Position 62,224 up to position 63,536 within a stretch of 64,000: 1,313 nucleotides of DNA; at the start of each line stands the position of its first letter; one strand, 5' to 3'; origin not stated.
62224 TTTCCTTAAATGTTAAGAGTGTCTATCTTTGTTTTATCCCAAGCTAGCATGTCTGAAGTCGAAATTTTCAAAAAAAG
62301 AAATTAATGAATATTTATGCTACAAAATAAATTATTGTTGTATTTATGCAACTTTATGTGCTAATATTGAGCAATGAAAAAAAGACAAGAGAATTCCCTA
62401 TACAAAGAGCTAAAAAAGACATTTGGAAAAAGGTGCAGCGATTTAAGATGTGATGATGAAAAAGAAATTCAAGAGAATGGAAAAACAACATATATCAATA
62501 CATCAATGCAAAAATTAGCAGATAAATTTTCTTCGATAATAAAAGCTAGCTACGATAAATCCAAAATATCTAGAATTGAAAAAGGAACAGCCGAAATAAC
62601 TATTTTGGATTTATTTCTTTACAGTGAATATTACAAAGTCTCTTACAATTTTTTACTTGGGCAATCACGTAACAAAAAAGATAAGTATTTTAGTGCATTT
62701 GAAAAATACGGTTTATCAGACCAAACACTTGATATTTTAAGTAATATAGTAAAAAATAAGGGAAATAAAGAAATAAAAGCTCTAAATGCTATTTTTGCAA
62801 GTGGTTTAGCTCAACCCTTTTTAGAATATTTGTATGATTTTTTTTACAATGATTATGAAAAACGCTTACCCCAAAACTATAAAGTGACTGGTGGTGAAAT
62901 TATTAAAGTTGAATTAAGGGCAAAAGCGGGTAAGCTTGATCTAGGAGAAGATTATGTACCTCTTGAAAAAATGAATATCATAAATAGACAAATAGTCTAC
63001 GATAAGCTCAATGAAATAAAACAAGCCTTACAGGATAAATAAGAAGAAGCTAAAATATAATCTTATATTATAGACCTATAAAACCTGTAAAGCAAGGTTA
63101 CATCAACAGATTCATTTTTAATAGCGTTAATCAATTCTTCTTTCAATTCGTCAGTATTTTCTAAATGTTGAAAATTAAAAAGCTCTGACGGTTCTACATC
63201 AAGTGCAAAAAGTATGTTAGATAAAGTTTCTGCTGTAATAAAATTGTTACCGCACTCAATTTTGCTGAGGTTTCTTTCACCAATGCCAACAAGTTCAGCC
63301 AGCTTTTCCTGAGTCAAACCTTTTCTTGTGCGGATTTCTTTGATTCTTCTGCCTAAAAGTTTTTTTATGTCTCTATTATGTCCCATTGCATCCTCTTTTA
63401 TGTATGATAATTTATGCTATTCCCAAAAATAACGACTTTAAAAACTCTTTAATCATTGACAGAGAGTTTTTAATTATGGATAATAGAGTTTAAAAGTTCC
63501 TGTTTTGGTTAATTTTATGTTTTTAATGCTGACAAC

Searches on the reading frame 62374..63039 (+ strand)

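Call 20: search_protein_families(library=pfam, proteins=[window:62374-63039:+], max_evalue=0.001)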
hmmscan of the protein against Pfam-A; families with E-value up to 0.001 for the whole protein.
window:62374-63039:+ (222 aa): 0 families

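Call 63: search_protein_families(library=phrogs, proteins=[window:62374-63039:+], max_evalue=0.001)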
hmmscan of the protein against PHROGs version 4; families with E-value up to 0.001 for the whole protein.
window:62374-63039:+ (222 aa): 1 family
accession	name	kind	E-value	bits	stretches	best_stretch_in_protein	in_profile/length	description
phrog_7396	-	unknown function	3.1e-05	24.7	1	58-100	41-83/227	-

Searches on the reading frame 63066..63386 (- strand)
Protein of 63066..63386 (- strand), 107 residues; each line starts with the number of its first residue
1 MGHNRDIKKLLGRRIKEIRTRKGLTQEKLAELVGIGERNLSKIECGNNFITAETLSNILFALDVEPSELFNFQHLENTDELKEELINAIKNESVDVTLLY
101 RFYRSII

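Call 20: search_protein_families(library=pfam, proteins=[window:63066-63386:-], max_evalue=0.001)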
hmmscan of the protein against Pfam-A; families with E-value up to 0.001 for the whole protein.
window:63066-63386:- (107 aa): 4 families
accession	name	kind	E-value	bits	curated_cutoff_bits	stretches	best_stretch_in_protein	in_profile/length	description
PF12844.13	HTH_19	-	7.5e-12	45.4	30.2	1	12-71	1-60/64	Helix-turn-helix domain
PF01381.28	HTH_3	-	1e-09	38.7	23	1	15-69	1-55/55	Helix-turn-helix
PF13560.12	HTH_31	-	2e-09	38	27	1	11-68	2-60/64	Helix-turn-helix domain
PF13443.12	HTH_26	-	6.1e-08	33.2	22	1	14-73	1-61/63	Cro/C1-type HTH DNA-binding domain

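Call 71: find_encoding_contigs(protein=window:63066-63386:-, flank=10000, max_places=10)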
Protein window:63066-63386:- (107 aa): 17 contigs read that carry it; 8 places shown.
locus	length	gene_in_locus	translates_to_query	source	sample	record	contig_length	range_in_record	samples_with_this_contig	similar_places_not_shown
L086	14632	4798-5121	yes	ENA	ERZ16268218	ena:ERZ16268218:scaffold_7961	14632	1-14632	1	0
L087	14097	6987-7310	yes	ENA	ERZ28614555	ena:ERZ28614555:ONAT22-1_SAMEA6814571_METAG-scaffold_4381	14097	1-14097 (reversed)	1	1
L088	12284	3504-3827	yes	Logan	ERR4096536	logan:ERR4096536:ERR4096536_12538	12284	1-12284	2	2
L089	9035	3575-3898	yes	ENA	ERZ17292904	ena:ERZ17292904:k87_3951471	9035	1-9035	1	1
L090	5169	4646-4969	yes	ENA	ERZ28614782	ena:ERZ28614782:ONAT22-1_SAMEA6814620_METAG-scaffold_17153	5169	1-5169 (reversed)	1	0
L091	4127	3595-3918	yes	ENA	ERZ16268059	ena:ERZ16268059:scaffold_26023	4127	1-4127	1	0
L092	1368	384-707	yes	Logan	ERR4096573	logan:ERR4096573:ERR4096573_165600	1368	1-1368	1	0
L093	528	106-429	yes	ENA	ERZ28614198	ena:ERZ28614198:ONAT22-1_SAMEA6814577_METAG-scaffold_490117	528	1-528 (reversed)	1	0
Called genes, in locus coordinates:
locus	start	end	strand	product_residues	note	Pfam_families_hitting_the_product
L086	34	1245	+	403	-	PF01743:PolyA_pol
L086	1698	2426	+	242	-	PF14903:WG_beta_rep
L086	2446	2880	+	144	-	-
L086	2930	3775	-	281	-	-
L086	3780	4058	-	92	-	PF14373:Imm_superinfect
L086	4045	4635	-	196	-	PF03167:UDG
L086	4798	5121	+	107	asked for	PF13560:HTH_31, PF12844:HTH_19, PF13443:HTH_26, PF01381:HTH_3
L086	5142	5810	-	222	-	-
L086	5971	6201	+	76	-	-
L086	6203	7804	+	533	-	-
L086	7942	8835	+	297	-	PF13662:Toprim_4 (faint), PF01751:Toprim (weak), PF13155:Toprim_2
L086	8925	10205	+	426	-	PF14659:Phage_int_SAM_3, PF22022:Phage_int_M (faint), PF13102:Phage_int_SAM_5 (weak), PF00589:Phage_integrase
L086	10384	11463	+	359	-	-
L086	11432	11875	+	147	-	-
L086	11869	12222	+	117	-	-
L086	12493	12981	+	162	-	PF07007:LprI (weak)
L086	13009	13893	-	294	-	PF00892:EamA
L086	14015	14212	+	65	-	-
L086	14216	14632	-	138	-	?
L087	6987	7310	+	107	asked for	PF13560:HTH_31, PF12844:HTH_19, PF13443:HTH_26, PF01381:HTH_3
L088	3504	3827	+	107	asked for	PF13560:HTH_31, PF12844:HTH_19, PF13443:HTH_26, PF01381:HTH_3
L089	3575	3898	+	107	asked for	PF13560:HTH_31, PF12844:HTH_19, PF13443:HTH_26, PF01381:HTH_3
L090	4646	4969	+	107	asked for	PF13560:HTH_31, PF12844:HTH_19, PF13443:HTH_26, PF01381:HTH_3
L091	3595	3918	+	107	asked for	PF13560:HTH_31, PF12844:HTH_19, PF13443:HTH_26, PF01381:HTH_3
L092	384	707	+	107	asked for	PF13560:HTH_31, PF12844:HTH_19, PF13443:HTH_26, PF01381:HTH_3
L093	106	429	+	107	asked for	PF13560:HTH_31, PF12844:HTH_19, PF13443:HTH_26, PF01381:HTH_3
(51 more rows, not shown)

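Call 73: search_protein_families(library=padloc, proteins=[L086:10384-11460:+, L086:11432-11872:+, L086:11869-12219:+, L086:8925-10202:+], max_evalue=0.001)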
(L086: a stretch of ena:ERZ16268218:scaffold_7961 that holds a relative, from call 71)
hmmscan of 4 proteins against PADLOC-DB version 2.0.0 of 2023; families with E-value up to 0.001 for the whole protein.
L086:10384-11460:+ (359 aa): 0 families

L086:11432-11872:+ (147 aa): 0 families

L086:11869-12219:+ (117 aa): 0 families

L086:8925-10202:+ (426 aa): 0 families

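Call 74: search_protein_families(library=pfam, proteins=[L086:10384-11460:+, L086:11432-11872:+, L086:11869-12219:+], max_evalue=0.1)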
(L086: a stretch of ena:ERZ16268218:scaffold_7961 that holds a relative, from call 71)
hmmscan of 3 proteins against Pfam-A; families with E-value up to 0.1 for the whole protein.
L086:10384-11460:+ (359 aa): 0 families

L086:11432-11872:+ (147 aa): 2 families
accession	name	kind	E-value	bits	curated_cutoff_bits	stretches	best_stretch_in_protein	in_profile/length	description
PF04135.18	Nop10p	-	0.027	15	27.2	1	95-110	10-25/52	Nucleolar RNA-binding protein, Nop10p family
PF10141.14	ssDNA-exonuc_C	-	0.044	13.9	26.4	1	17-88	11-88/202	Single-strand DNA-specific exonuclease, C terminal domain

L086:11869-12219:+ (117 aa): 0 families
